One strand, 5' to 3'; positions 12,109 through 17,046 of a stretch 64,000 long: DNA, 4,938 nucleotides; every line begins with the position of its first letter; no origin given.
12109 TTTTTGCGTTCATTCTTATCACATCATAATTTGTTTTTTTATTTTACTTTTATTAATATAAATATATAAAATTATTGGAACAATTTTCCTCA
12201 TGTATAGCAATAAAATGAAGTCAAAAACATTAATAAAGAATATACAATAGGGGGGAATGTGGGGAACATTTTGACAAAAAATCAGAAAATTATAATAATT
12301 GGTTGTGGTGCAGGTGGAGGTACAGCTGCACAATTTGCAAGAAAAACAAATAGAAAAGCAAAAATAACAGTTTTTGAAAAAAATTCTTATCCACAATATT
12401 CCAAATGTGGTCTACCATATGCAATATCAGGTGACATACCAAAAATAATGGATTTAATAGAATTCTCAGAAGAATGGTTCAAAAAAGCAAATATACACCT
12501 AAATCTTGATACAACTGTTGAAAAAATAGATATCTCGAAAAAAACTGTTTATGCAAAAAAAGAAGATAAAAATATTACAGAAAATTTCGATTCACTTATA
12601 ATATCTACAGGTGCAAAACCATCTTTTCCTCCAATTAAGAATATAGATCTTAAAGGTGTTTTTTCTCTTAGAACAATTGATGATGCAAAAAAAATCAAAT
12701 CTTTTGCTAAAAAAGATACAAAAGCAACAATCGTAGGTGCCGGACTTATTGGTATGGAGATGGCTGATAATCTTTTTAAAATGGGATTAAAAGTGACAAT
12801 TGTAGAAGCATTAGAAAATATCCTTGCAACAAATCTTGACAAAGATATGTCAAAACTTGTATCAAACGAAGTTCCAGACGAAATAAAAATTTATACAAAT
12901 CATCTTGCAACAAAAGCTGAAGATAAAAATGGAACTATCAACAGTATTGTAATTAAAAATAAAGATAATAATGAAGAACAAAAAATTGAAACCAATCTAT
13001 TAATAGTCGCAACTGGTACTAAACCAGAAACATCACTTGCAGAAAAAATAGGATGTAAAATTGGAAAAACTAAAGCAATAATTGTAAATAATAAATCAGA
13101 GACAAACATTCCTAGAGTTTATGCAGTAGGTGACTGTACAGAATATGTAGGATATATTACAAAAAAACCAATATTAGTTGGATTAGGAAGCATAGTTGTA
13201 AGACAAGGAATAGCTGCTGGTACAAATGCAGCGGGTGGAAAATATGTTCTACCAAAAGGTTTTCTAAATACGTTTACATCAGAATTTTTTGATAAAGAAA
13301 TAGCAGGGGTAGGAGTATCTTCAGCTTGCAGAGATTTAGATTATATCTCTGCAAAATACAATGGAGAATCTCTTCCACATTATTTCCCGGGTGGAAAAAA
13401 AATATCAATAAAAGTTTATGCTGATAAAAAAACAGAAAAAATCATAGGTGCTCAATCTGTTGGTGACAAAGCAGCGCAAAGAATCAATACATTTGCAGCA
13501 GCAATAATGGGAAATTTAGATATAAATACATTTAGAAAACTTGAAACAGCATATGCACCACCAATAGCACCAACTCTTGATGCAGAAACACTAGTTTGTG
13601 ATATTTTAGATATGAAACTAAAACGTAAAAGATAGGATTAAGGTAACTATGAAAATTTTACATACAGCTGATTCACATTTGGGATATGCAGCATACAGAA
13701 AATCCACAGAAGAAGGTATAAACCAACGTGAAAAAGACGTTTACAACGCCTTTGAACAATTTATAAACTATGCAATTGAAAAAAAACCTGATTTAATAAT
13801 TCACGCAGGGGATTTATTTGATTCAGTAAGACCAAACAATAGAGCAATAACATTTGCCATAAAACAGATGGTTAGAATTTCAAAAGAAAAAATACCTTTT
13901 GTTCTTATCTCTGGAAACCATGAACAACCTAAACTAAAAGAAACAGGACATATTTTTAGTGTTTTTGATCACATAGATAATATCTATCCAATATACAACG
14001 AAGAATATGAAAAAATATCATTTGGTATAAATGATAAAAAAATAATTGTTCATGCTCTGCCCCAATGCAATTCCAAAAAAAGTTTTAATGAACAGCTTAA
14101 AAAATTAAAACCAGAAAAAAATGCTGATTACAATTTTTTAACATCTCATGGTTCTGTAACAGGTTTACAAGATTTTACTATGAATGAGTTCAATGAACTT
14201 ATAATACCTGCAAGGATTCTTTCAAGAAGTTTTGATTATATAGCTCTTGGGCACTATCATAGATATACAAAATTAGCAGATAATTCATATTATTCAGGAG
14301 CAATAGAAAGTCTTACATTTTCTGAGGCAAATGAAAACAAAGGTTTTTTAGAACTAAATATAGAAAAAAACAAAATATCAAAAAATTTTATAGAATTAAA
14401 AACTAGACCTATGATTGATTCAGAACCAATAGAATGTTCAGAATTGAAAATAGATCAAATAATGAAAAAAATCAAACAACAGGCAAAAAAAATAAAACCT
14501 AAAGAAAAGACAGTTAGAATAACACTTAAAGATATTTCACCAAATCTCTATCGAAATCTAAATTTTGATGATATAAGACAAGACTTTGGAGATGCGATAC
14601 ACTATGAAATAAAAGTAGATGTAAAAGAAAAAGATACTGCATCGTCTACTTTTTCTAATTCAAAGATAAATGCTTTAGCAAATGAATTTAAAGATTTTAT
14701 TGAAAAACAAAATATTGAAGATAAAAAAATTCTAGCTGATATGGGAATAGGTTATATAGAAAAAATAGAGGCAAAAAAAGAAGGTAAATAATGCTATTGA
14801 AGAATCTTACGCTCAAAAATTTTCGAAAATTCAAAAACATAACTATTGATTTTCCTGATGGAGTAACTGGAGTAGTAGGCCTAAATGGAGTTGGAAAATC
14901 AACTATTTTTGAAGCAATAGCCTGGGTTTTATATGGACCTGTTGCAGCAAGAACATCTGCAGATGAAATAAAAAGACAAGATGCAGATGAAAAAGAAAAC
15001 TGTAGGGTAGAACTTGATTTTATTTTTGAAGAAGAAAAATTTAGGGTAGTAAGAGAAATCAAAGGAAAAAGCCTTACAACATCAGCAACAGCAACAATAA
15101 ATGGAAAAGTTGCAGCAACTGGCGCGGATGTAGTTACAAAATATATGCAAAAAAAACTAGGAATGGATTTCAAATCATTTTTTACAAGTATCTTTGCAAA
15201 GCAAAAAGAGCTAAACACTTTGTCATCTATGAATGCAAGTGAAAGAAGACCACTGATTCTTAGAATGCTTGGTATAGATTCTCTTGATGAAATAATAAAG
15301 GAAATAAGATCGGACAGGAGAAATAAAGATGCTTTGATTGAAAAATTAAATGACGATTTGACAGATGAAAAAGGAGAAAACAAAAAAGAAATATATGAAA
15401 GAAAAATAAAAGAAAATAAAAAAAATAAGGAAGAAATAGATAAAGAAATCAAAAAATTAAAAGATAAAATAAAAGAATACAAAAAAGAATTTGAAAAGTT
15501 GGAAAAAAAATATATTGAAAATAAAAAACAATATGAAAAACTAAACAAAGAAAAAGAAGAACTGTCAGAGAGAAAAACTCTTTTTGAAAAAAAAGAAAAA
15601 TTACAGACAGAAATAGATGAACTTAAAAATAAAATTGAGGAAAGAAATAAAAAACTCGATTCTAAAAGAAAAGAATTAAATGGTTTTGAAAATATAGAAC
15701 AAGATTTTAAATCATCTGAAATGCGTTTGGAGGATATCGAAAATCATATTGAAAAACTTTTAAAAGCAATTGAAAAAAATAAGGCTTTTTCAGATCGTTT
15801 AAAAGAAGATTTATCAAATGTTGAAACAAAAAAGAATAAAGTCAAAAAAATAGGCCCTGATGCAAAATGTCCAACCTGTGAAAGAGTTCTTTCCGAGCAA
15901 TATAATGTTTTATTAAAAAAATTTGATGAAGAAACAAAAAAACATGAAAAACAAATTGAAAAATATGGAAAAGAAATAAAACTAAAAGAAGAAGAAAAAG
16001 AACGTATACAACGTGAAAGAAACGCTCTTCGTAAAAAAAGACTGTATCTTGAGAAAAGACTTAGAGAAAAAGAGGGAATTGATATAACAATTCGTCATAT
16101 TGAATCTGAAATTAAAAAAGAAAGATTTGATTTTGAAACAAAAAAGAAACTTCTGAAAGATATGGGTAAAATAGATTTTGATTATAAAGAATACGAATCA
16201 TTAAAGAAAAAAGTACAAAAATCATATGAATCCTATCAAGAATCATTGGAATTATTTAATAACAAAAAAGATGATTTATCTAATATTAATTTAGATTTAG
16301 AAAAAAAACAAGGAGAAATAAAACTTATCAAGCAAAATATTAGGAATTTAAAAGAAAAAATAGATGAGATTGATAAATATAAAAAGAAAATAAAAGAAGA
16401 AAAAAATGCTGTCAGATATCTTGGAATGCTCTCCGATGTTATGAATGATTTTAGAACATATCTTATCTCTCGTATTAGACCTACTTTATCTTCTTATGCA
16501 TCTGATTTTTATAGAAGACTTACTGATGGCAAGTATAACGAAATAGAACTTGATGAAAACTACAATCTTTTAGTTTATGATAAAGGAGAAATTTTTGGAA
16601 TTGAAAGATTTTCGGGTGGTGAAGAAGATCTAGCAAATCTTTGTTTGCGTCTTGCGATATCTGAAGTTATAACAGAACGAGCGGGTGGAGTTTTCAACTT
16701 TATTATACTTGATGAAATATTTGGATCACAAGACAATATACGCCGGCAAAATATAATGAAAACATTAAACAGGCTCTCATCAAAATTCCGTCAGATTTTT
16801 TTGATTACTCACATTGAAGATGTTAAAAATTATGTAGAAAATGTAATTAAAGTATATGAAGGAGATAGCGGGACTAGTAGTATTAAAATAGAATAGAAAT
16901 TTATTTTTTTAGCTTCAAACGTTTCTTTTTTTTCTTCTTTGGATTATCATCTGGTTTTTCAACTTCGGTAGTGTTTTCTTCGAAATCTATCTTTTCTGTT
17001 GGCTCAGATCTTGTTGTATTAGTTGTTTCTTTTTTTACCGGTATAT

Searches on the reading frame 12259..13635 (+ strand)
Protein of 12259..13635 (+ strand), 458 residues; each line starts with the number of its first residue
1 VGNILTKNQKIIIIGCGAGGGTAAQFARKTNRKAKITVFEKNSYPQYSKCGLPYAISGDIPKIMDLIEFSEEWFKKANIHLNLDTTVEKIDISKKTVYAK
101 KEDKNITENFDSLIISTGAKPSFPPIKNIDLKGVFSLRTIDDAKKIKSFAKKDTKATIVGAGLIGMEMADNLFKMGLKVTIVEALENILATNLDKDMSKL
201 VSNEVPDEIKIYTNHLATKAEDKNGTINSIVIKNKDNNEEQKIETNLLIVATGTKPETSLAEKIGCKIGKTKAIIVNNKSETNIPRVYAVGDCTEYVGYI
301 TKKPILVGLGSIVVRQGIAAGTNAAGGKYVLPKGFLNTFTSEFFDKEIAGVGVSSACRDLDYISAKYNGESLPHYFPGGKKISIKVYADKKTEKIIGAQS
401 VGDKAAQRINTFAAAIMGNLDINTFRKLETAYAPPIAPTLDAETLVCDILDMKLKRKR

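Call 21: search_protein_families(library=ncbifam, proteins=[window:12259-13635:+], max_evalue=0.00001)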
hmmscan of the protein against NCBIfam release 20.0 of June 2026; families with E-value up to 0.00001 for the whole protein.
window:12259-13635:+ (458 aa): 55 families (the best 25 are shown)
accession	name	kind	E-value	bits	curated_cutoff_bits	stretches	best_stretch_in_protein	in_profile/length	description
TIGR03385.1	CoA_CoA_reduc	equivalog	2.4e-97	326.5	578.8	1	10-445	1-437/439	CoA-disulfide reductase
NF007123.0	PRK09564.1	equivalog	2.7e-82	276.8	458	1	10-442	2-435/444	CoA-disulfide reductase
NF010037.0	PRK13512.1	equivalog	1e-65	222.4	394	1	9-437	2-424/438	CoA-disulfide reductase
NF046103.1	NOXase_Strep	equivalog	1.3e-56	192.5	600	1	10-431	1-422/442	H2O-forming NADH oxidase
NF045765.1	PhenlGlyoxDHPadH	equivalog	4.3e-50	170.8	475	1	10-360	4-344/416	NADH-dependent phenylglyoxylate dehydrogenase subunit epsilon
TIGR02374.1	nitri_red_nirB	equivalog_domain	1.6e-49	169.1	578.35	1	11-298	1-282/794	nitrite reductase large subunit NirB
NF003437.0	PRK04965.1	equivalog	1.1e-38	133.2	392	1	9-301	3-282/378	NADH:flavorubredoxin reductase NorW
TIGR01350.1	lipoamide_DH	equivalog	9.2e-38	130.1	408.8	1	93-423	115-431/461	dihydrolipoyl dehydrogenase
NF042949.2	3PPDioc_HcaD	equivalog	9.3e-36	123.4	450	1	9-294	2-276/386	3-phenylpropionate/cinnamic acid dioxygenase ferredoxin--NAD(+) reductase subunit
TIGR02053.1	MerA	equivalog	2.1e-35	122.6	454.45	1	95-427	117-434/465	mercury(II) reductase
NF004943.0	PRK06292.2-1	equivalog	7.3e-35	120.6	432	1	85-428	107-437/456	dihydrolipoyl dehydrogenase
NF011565.0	PRK14989.1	subfamily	7e-33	113.7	883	1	9-296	4-285/847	nitrite reductase large subunit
NF004945.0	PRK06292.2-3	equivalog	4.4e-29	101.7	494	1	100-429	122-435/457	dihydrolipoyl dehydrogenase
NF004947.0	PRK06292.2-5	equivalog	4.3e-28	98.4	592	1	111-294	133-310/474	dihydrolipoyl dehydrogenase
NF005883.0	PRK07845.1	equivalog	3.5e-27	95.5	479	1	93-432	122-445/466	NAD(P)H-quinone dehydrogenase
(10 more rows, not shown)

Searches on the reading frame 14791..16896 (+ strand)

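Call 21: search_protein_families(library=ncbifam, proteins=[window:14791-16896:+], max_evalue=0.00001)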
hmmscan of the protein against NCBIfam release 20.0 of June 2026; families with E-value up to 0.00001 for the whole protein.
window:14791-16896:+ (701 aa): 16 families
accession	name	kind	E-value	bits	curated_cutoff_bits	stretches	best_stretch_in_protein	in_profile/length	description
NF003034.1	PRK03918.1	equivalog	3.8e-48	164.1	700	2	1-425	1-408/878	DNA double-strand break repair ATPase Rad50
NF041035.1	Rad50_Halo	equivalog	7.7e-40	137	1000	3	1-165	1-164/883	DNA double-strand break repair ATPase Rad50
NF002572.0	PRK02224.1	equivalog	2e-37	129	1087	3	1-166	1-165/888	DNA double-strand break repair ATPase Rad50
NF002244.0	PRK01156.1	equivalog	3.9e-37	127.8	847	2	1-351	1-348/895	DNA double-strand break repair ATPase Rad50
TIGR00618.1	sbcc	subfamily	5.2e-30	104.1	478.5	2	4-536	4-547/1043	exonuclease subunit SbcC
NF045487.1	ASRP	equivalog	1.7e-26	93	300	1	15-662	6-582/593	archaea-specific SMC-related protein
NF041034.1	Rad50_Sulf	equivalog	3.6e-25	88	1000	3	1-141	1-135/872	DNA double-strand break repair ATPase Rad50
NF053563.1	Rkd4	equivalog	4.1e-17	61.6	860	1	3-240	3-238/747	arcadin-4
NF045780.1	TrlF_fam_ATP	equivalog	2.9e-16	59.4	350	1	7-262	294-532/944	TrlF family AAA-like ATPase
NF041751.2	sbcc_Staph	equivalog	3e-15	55.3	920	2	5-89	5-94/1007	exonuclease subunit SbcC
TIGR02169.1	SMC_prok_A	equivalog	4.8e-15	54.4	729.4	1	3-175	2-179/1165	chromosome segregation protein SMC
TIGR02168.1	SMC_prok_B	equivalog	8.3e-15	53.6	567.35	1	3-47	2-47/1181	chromosome segregation protein SMC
TIGR00611.2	recf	equivalog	4e-14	52.5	172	1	3-105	1-101/339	DNA replication/repair protein RecF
TIGR03185.1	DNA_S_dndD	equivalog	5.5e-14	51.6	245.85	0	257-658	193-598/650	DNA sulfur modification protein DndD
NF041760.1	PtuA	equivalog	7.6e-12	44.9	500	1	2-85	51-143/524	retron Ec78 anti-phage system effector ATPase PtuA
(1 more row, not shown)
